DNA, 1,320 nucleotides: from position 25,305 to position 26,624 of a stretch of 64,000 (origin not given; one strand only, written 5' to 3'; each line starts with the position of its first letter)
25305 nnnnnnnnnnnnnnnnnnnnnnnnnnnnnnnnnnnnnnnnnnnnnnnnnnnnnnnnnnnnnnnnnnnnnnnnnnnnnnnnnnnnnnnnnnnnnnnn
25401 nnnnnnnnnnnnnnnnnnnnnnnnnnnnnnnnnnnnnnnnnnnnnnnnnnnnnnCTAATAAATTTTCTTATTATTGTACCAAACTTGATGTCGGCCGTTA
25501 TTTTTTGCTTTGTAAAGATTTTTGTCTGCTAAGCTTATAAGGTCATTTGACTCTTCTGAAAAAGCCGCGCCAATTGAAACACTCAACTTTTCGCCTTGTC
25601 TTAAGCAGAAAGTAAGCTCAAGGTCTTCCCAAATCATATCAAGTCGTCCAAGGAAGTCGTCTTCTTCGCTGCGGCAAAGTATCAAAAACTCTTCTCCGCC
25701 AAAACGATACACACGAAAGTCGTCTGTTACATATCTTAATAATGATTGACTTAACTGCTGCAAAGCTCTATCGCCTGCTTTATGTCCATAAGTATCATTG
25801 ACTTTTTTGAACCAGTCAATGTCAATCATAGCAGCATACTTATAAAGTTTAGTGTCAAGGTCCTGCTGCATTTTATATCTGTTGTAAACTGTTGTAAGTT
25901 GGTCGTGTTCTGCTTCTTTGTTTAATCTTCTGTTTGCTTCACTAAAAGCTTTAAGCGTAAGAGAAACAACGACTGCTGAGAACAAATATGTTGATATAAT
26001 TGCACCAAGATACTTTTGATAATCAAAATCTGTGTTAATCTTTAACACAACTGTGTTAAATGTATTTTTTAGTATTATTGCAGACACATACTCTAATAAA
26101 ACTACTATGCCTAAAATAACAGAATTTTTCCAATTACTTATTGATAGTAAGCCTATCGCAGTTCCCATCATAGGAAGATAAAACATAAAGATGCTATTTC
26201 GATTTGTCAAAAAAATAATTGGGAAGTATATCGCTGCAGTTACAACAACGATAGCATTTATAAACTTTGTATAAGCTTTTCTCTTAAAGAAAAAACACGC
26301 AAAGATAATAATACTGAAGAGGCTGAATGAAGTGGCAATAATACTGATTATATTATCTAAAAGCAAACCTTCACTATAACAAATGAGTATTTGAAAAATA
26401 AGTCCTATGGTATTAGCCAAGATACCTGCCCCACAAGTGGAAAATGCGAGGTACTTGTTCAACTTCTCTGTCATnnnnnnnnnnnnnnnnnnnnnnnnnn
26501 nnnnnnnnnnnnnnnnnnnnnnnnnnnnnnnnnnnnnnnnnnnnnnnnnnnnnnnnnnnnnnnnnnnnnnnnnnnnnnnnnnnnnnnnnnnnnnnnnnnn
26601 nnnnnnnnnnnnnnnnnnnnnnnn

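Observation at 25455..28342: Operon of a micro TM peptide, an AAA+ ATPase and a membrane-bound GGDEF diguanylate cyclase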

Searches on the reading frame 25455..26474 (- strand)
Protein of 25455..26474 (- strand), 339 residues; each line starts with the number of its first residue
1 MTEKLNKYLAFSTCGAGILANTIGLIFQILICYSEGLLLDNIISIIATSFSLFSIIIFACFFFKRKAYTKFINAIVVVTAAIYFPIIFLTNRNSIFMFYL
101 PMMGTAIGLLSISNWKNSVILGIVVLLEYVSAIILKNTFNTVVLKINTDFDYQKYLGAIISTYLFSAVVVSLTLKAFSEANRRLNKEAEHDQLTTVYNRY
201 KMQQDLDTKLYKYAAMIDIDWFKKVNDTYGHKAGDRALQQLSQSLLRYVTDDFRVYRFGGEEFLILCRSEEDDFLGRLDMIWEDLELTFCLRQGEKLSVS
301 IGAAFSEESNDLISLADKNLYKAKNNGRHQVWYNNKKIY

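Call 3: search_protein_families(library=pfam, proteins=[window:25455-26474:-], max_evalue=0.01)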
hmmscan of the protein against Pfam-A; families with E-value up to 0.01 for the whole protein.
window:25455-26474:- (339 aa): 2 families
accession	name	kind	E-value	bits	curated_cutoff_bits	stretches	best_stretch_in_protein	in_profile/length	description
PF00990.26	GGDEF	-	1.1e-29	103.7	23.8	1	188-329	1-160/161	Diguanylate cyclase, GGDEF domain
PF19983.4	DUF6419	-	0.00097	19.7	27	1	49-108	3-65/71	Family of unknown function (DUF6419)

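Call 4: search_protein_families(library=phrogs, proteins=[window:25455-26474:-], max_evalue=0.001)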
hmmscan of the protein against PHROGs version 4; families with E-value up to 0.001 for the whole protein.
window:25455-26474:- (339 aa): 7 families
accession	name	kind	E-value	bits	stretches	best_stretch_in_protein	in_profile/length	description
phrog_5594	-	unknown function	3e-40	139.6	1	131-333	339-515/528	-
phrog_14602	-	unknown function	5.3e-24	85.8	1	156-331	149-334/336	-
phrog_11823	-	unknown function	1.4e-21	77.6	1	176-337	250-426/693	-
phrog_9661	-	unknown function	1.1e-18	68.7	1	182-330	110-271/274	-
phrog_26035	-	unknown function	4.7e-17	63.1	1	181-332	291-444/446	-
phrog_34213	-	unknown function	4.5e-15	56.6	1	160-330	275-461/472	-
phrog_8342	-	unknown function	7.6e-14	52.4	1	180-326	240-400/407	-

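Call 5: search_protein_families(library=padloc, proteins=[window:25455-26474:-], max_evalue=0.01)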
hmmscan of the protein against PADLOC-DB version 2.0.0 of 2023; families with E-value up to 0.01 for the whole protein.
window:25455-26474:- (339 aa): 0 families

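Call 7: search_dna_similar(query=window:25455-26474:-, collection=phages, mode=protein, max_rows=40)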
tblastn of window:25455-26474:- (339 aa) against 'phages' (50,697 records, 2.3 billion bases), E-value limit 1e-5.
Records with a match: 78; places in all: 81; records where one place covers at least 80% of the query: 2.
Best place of each record, by identity: <60% 78.
By first word of the organism name: Bacteriophage 38; Acinetobacter 12; Listeria 8; Salmonella 5; Bacillus 4; Escherichia 4; Pseudomonas 3; Staphylococcus 1; Microcystis 1; Acetobacter 1; and 1 more.
By host as written in the record: - 50; Listeria monocytogenes 8; Homo sapiens 3; Pseudomonas aeruginosa 3; Bacillus subtilis W-23-S(r); Bacillus licheniformis ATCC 9945a 2; Salmonella enterica subsp. enterica serovar Kentucky 2; Bacillus megaterium str. ATCC 43725 2; Escherichia coli 2; and 5 more.
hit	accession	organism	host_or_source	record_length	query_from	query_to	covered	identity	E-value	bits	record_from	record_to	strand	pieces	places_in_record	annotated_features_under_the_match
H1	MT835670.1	Bacteriophage sp.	human fecal samples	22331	1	333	98%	27.3%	3e-19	95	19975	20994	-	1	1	record has no annotation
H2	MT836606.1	Bacteriophage sp.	human fecal samples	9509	1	337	99%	26.9%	8e-13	75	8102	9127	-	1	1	record has no annotation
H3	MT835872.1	Bacteriophage sp.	human fecal samples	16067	75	330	76%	27.5%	6e-14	79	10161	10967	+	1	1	record has no annotation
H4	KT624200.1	Bacillus phage SP-15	Bacillus subtilis W-23-S(r); Bacillus ...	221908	159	331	51%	36.8%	3e-16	86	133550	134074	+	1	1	diguanylate cyclase | glycosyl transferase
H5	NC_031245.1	Bacillus phage SP-15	Bacillus subtilis W-23-S(r); Bacillus ...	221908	159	331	51%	36.8%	3e-16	86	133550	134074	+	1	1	diguanylate cyclase | glycosyl transferase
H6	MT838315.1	Bacteriophage sp.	human fecal samples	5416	108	324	64%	28.6%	2e-7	59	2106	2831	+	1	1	record has no annotation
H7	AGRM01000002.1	Salmonella enterica subsp. houtenae str. ATCC BAA-1581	Homo sapiens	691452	94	325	68%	25.6%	5e-9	64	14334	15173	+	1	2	diguanylate cyclase domain protein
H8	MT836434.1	Bacteriophage sp.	human fecal samples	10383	170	331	48%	36.4%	8e-15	81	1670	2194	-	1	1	record has no annotation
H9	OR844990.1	Staphylococcus phage SA 1306 Kay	Staphylococcus aureus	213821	177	334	47%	37.1%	1e-12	75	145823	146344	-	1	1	record has no annotation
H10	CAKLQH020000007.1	Acinetobacter phage MD-2021a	not known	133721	153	332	53%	32.0%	1e-11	72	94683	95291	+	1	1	ydaM: putative signal transduction protein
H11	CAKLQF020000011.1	Acinetobacter phage MD-2021a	not known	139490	153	332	53%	32.0%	1e-11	72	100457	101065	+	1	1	ydaM: putative signal transduction protein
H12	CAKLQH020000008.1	Acinetobacter phage MD-2021a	not known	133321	118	331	63%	26.8%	3e-11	71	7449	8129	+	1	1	ycdT: diguanylate cyclase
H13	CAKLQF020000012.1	Acinetobacter phage MD-2021a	not known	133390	118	331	63%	26.8%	3e-11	71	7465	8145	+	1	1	ycdT: diguanylate cyclase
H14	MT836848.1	Bacteriophage sp.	human fecal samples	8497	181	331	45%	37.9%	3e-15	83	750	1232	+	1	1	record has no annotation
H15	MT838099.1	Bacteriophage sp.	human fecal samples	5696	160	331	51%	32.6%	6e-12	72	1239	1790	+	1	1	record has no annotation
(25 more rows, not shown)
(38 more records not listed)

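Call 12: find_related_loci(query=window:25455-26474:-, collection=viral_contigs, flank=6000)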
Query window:25455-26474:- (339 aa) in viral_contigs; peptide patterns used: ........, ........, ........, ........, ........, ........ (x = any residue, [..] = any of these).
4 stretches matched a pattern; 4 encode a relative of the query (tblastn E <= 1e-3); 4 distinct loci.
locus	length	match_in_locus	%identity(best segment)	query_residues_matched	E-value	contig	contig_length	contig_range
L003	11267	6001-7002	82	1-339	0e+0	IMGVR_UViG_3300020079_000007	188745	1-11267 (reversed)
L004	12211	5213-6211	73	1-339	4e-161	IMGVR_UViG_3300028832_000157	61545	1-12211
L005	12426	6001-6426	31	191-326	1e-11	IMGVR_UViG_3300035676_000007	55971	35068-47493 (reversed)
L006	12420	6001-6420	31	191-324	3e-10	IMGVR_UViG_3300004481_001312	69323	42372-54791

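Call 14: find_homologous_proteins(query=window:25455-26474:-, max_evalue=0.001)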
Query window:25455-26474:- (339 aa): 3870 proteins with E <= 0.001 among 8000 candidates; the best 120 are listed.
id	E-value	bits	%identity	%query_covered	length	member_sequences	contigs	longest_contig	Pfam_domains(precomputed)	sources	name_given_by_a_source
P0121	8.3e-200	681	91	100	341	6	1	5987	PF00990.27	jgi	jgi:diguanylate cyclase (GGDEF)-like protein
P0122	1.3e-179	615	86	100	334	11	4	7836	PF00990.27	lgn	-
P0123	3.3e-173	594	82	100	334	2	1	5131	PF00990.27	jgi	-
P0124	7.8e-170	583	81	100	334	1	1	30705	PF00990.27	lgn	-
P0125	3.2e-149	515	73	100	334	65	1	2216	PF00990.27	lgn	-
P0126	2.3e-139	482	68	100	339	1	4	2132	PF00990.27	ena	-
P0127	2.0e-75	272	44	99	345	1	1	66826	PF00990.27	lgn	-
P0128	2.3e-53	200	36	99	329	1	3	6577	PF00990.27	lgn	-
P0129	2.8e-40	157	33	97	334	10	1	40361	PF00990.27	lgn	-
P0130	5.5e-37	146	33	94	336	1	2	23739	PF00990.27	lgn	-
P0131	1.3e-36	145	33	98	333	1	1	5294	PF00990.27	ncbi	-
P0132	4.3e-36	143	33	98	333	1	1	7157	PF00990.27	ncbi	-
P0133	1.2e-35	142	35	99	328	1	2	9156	PF00990.27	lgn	-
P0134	1.4e-34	138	29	96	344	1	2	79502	PF00990.27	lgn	-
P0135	1.8e-25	108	28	94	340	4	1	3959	PF00990.27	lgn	-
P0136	1.8e-25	108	29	94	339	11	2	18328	PF00990.27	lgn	-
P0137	1.2e-24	106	29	97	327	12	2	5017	PF00990.27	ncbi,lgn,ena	-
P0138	1.8e-24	105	40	52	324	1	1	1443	PF00990.27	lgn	-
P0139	2.3e-24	105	40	50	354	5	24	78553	PF00990.27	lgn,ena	-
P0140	7.2e-24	103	36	65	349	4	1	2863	PF00990.27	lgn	-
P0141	9.3e-24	103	40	47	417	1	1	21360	PF00990.27,PF13675.12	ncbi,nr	ncbi:MAG: diguanylate cyclase [Gammaproteobacteria bacterium]|nr:diguanylate cyclase [Gammaproteobac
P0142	1.1e-23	102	37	63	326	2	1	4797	PF00990.27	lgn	-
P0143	2.1e-23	101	34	69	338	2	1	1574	PF00990.27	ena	-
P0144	3.3e-23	101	29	97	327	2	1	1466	PF00990.27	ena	-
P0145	3.7e-23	101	32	85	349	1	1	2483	PF00990.27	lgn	-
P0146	4.2e-23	100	41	48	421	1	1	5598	PF22335.2,PF00990.27,PF00072.31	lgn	-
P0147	6.7e-23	100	35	70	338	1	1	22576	PF00990.27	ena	-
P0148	8.8e-23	99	39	53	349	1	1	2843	PF00990.27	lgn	-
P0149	9.3e-23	99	35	53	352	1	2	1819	PF00990.27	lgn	-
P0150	2.6e-22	98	31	81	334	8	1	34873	PF00990.27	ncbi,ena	-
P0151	2.8e-22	98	28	87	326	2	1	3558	PF00990.27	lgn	-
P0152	3.4e-22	97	41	44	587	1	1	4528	PF08495.16,PF10442.15,PF00990.27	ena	-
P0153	4.0e-22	97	38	53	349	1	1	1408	PF00990.27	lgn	-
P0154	5.2e-22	97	36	58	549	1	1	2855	PF00497.26,PF22335.2,PF09084.17,PF00990.27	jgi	jgi:diguanylate cyclase (GGDEF)-like protein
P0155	5.7e-22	97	38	53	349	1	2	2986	PF00990.27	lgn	-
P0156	6.0e-22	97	31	80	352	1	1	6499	PF07694.18,PF00990.27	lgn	-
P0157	6.8e-22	97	30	99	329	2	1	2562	PF00990.27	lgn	-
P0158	9.8e-22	96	39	53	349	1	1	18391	PF00990.27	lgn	-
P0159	1.0e-21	96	40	43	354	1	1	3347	PF00990.27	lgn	-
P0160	1.3e-21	96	36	60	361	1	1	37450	PF00990.27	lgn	-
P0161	2.2e-21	95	32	65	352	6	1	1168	PF00990.27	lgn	-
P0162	3.2e-21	94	32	79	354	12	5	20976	PF07694.18,PF00990.27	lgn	-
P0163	4.3e-21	94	39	44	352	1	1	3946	PF00990.27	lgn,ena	-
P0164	4.8e-21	94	32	63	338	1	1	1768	PF00990.27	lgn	-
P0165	6.5e-21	93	40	44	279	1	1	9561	PF00990.27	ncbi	-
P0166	8.3e-21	93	40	42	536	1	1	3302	PF13424.13,PF00990.27,PF07719.24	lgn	-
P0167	1.7e-20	92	34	59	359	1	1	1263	PF00990.27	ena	-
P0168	2.1e-20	92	38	47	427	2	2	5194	PF00990.27,PF13675.12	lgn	-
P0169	2.2e-20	92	30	70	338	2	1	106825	PF00990.27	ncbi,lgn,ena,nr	ncbi:MAG: GGDEF domain-containing protein [Christensenellaceae bacterium]|nr:GGDEF domain-containing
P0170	2.5e-20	91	40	45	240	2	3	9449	PF22335.2,PF00990.27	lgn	-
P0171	2.7e-20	91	40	53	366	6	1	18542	PF22335.2,PF24898.3,PF00990.27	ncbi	ncbi:GGDEF domain-containing protein [Hydrogenobaculum sp.]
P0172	2.9e-20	91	41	45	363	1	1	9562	PF00990.27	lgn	-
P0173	3.0e-20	91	28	94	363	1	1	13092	PF00990.27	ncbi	-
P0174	4.2e-20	91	36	52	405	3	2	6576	PF00005.34,PF13175.13,PF00990.27,PF02463.26,PF13304.13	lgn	-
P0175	5.4e-20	90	33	51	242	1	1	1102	PF22335.2,PF00990.27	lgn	-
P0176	8.6e-20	90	41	44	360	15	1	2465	PF00990.27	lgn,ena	-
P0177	9.3e-20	89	38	50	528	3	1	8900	PF14827.13,PF00990.27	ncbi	-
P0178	9.3e-20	89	38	45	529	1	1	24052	PF02743.25,PF22673.3,PF22335.2,PF00990.27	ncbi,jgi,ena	-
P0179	1.3e-19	89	42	44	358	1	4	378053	PF00990.27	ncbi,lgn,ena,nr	ncbi:MAG: GGDEF domain-containing protein [Lachnospiraceae bacterium]|nr:GGDEF domain-containing pro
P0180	1.3e-19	89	38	42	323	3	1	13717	PF22335.2,PF00990.27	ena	-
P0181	1.4e-19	89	39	51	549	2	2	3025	PF00990.27,PF19583.6,PF00753.34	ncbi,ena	-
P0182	1.4e-19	89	37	47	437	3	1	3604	PF00990.27,PF13675.12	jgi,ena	-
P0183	1.5e-19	89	35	52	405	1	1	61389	PF00005.34,PF13175.13,PF00990.27,PF02463.26,PF13304.13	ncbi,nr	ncbi:MAG: diguanylate cyclase [Thermoanaerobacteraceae bacterium]|nr:diguanylate cyclase [Thermoanae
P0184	1.6e-19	89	39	51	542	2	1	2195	PF22335.2,PF00990.27,PF19583.6,PF00753.34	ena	-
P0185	1.8e-19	89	39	45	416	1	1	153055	PF00990.27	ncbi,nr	ncbi:MAG: GGDEF domain-containing protein [Aliarcobacter sp.]|nr:GGDEF domain-containing protein [Al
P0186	1.8e-19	89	39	46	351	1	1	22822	PF00990.27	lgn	-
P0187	2.2e-19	88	39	44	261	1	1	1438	PF00990.27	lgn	-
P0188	2.7e-19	88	37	42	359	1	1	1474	PF00990.27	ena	-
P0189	3.4e-19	88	39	48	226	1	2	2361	PF00990.27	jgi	-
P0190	4.9e-19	87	40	45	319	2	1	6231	PF00990.27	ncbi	-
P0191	4.9e-19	87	39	45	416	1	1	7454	PF00990.27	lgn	-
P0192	4.9e-19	87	39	46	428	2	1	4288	PF00990.27,PF13675.12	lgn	-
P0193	6.1e-19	87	38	50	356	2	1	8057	PF07694.18,PF00990.27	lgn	-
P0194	6.6e-19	87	41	48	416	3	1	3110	PF00990.27,PF00072.31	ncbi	-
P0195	6.9e-19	87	37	50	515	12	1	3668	PF13689.12,PF22335.2,PF00990.27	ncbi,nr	ncbi:MAG: DUF4154 domain-containing protein [Erysipelotrichia bacterium]|nr:DUF4154 domain-containin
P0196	7.1e-19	87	40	44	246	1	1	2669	PF00990.27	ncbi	-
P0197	8.0e-19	86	40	44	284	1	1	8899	PF00990.27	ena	-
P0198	9.1e-19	86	35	53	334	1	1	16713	PF00990.27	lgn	-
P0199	9.5e-19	86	40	44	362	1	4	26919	PF00990.27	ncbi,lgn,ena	-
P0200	1.2e-18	86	35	50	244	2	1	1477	PF00990.27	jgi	jgi:diguanylate cyclase (GGDEF)-like protein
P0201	1.2e-18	86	39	42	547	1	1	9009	PF22335.2,PF00990.27,PF19583.6,PF00753.34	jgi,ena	-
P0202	1.2e-18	86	34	54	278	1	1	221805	PF00990.27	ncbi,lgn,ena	-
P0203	1.3e-18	86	37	48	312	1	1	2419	PF00990.27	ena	-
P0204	1.3e-18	86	37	45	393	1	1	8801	PF00990.27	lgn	-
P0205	1.6e-18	85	40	42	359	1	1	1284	PF07694.18,PF00990.27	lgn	-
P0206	1.6e-18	85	34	44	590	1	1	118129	PF17874.8,PF13424.13,PF24898.3,PF00990.27,PF13181.13,PF07719.24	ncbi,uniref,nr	ncbi:GTP cyclohydrolase IIa [Romboutsia maritimum]|uniref:GTP cyclohydrolase IIa n=1 Tax=Romboutsia 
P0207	1.7e-18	85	35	51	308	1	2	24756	PF22335.2,PF13682.12,PF00990.27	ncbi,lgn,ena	-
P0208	1.8e-18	85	27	94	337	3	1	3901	PF00990.27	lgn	-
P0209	1.8e-18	85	37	50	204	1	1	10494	PF22335.2,PF00990.27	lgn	-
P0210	1.8e-18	85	34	54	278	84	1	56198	PF00990.27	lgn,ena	-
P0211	1.9e-18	85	29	95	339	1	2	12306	PF22335.2,PF25323.3,PF00990.27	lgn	-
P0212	2.0e-18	85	40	46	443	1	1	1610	PF08447.19,PF13426.14,PF08448.17,PF00989.32,PF00990.27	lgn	-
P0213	2.0e-18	85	37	48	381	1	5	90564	PF00990.27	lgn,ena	-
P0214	2.1e-18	85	31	68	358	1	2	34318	PF00990.27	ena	-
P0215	2.3e-18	85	35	65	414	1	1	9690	PF00990.27,PF00072.31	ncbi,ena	-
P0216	2.4e-18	85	39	43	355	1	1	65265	PF07694.18,PF00990.27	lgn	-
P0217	2.9e-18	85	31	72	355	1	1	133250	PF00990.27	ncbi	-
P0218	2.9e-18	85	34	54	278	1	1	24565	PF00990.27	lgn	-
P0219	3.0e-18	85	34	42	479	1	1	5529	PF13426.14,PF13185.13,PF22335.2,PF01590.33,PF08448.17,PF00989.32,PF00990.27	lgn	-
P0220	3.1e-18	84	33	51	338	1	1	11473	PF20966.3,PF00990.27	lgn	-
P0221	3.1e-18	84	38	47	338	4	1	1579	PF00990.27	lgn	-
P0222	3.4e-18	84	33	69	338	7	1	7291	PF00990.27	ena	-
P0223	3.5e-18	84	36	46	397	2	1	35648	PF00990.27,PF00072.31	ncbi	-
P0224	3.7e-18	84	33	66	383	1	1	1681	PF00990.27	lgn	-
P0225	3.8e-18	84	39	52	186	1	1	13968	PF00990.27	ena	-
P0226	3.9e-18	84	37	46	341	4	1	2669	PF00990.27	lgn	-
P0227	4.0e-18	84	40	44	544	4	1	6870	PF00990.27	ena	-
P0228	4.2e-18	84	40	44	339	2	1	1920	PF13185.13,PF01590.33,PF00990.27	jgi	jgi:diguanylate cyclase (GGDEF)-like protein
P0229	4.5e-18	84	37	50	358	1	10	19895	PF00990.27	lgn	-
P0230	4.6e-18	84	34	48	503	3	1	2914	PF08269.18,PF00990.27,PF17200.11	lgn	-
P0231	4.8e-18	84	39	42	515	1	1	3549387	PF00990.27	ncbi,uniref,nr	ncbi:GGDEF domain-containing protein [Thalassotalea sp. LPB0316]|uniref:GGDEF domain-containing prot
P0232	5.0e-18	84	39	44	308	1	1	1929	PF22335.2,PF13682.12,PF00990.27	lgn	-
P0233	5.1e-18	84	39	47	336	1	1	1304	PF00990.27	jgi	-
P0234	5.2e-18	84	34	70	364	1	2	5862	PF00990.27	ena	-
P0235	5.4e-18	84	39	45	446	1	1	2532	PF22335.2,PF00990.27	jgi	jgi:diguanylate cyclase (GGDEF)-like protein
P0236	5.5e-18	84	41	44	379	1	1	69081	PF00990.27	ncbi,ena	-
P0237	5.9e-18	84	40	44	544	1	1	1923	PF00990.27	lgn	-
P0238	6.1e-18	84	41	43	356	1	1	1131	PF22335.2,PF00990.27,PF00072.31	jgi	jgi:diguanylate cyclase (GGDEF)-like protein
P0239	6.5e-18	83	36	43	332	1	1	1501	PF00990.27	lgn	-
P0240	7.1e-18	83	37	53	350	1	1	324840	PF07694.18,PF00990.27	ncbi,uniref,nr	ncbi:GGDEF domain-containing protein [Alkalihalobacterium elongatum]|uniref:GGDEF domain-containing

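Call 21: find_encoding_contigs(protein=P0127, flank=6000, max_places=1)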
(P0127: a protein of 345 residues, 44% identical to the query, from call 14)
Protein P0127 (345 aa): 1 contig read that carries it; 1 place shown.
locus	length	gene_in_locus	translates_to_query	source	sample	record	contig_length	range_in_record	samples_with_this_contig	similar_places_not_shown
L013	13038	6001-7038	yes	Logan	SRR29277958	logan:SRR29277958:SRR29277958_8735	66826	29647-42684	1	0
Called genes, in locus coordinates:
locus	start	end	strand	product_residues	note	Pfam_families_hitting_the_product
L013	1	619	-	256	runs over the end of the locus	-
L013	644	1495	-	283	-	-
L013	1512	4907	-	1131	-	PF24161:CCDC39 (weak)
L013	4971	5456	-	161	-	-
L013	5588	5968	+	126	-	-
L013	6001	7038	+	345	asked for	PF00990:GGDEF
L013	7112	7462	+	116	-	-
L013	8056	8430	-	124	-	-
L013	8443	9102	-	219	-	PF01712:dNK (faint), PF02223:Thymidylate_kin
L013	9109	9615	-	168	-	PF00383:dCMP_cyt_deam_1, PF14437:MafB19-deam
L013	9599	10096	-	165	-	PF18907:DUF5662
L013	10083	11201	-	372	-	PF24827:AstE_AspA_cat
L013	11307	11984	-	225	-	-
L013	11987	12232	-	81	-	-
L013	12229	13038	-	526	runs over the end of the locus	PF01743:PolyA_pol, PF01966:HD (weak), PF13735:tRNA_NucTran2_2 (weak)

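Call 22: find_encoding_contigs(protein=P0129, flank=6000, max_places=1)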
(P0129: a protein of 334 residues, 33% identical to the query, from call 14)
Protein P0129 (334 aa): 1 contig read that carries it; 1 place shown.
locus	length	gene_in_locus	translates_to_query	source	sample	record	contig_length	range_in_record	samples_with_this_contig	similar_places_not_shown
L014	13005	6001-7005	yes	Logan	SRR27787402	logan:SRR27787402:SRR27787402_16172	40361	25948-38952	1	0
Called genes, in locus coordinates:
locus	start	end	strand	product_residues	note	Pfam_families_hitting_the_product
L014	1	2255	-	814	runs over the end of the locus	PF13306:LRR_5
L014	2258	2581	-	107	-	-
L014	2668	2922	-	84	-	-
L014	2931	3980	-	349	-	PF00583:Acetyltransf_1 (weak), PF13673:Acetyltransf_10 (weak), PF13508:Acetyltransf_7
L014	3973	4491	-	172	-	PF02223:Thymidylate_kin (faint)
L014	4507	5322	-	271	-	-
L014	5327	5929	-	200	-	PF18907:DUF5662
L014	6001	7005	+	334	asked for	PF00990:GGDEF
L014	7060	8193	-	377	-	-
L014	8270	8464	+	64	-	-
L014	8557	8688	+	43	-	-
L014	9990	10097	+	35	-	-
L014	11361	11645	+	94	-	-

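Call 23: list_cluster_members(proteins=[P0131, P0132, P0137, P0150, P0173, P0056, P0057, P0066, P0070, P0121])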
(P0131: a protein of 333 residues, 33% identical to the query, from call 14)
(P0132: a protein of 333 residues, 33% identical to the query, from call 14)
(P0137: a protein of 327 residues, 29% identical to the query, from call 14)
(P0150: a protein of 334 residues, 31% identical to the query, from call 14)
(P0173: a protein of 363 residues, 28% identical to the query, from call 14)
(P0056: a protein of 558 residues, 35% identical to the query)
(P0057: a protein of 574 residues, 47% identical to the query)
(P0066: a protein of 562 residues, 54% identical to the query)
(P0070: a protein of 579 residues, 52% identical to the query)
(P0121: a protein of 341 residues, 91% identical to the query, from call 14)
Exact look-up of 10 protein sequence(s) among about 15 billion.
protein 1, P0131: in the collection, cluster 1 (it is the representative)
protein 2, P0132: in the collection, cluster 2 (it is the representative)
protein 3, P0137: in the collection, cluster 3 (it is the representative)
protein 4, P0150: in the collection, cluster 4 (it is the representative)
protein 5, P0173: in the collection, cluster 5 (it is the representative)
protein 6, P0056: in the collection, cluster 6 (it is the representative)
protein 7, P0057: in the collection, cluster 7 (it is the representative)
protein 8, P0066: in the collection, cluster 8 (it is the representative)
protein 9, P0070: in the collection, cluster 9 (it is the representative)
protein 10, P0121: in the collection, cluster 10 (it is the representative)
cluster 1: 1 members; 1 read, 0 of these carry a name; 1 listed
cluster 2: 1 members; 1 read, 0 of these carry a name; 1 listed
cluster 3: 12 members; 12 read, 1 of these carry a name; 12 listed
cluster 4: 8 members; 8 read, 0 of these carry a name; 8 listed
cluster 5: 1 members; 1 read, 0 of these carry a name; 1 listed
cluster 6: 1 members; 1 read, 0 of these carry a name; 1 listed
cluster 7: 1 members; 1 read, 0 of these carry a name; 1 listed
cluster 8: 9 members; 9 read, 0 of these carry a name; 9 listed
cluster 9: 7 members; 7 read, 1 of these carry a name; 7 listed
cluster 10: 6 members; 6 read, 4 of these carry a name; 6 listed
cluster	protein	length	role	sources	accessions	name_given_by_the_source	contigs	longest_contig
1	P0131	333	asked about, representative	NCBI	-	-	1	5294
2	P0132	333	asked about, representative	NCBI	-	-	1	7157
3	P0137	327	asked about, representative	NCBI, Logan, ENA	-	-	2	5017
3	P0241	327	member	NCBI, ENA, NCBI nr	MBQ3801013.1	MAG: GGDEF domain-containing protein [Treponema sp.] | GGDEF domain-containing protein [Treponema sp.]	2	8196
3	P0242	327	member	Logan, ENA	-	-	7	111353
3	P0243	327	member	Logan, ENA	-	-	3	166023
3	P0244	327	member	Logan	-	-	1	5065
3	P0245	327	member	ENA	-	-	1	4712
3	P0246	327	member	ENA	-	-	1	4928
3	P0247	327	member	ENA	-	-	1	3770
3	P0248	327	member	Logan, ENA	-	-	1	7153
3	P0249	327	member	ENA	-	-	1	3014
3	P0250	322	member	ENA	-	-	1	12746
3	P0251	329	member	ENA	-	-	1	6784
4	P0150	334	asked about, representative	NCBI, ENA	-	-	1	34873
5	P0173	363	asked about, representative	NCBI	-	-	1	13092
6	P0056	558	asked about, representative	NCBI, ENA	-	-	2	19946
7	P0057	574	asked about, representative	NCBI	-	-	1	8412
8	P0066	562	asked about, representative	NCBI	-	-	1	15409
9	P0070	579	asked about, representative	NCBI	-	-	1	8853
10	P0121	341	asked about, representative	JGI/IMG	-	diguanylate cyclase (GGDEF)-like protein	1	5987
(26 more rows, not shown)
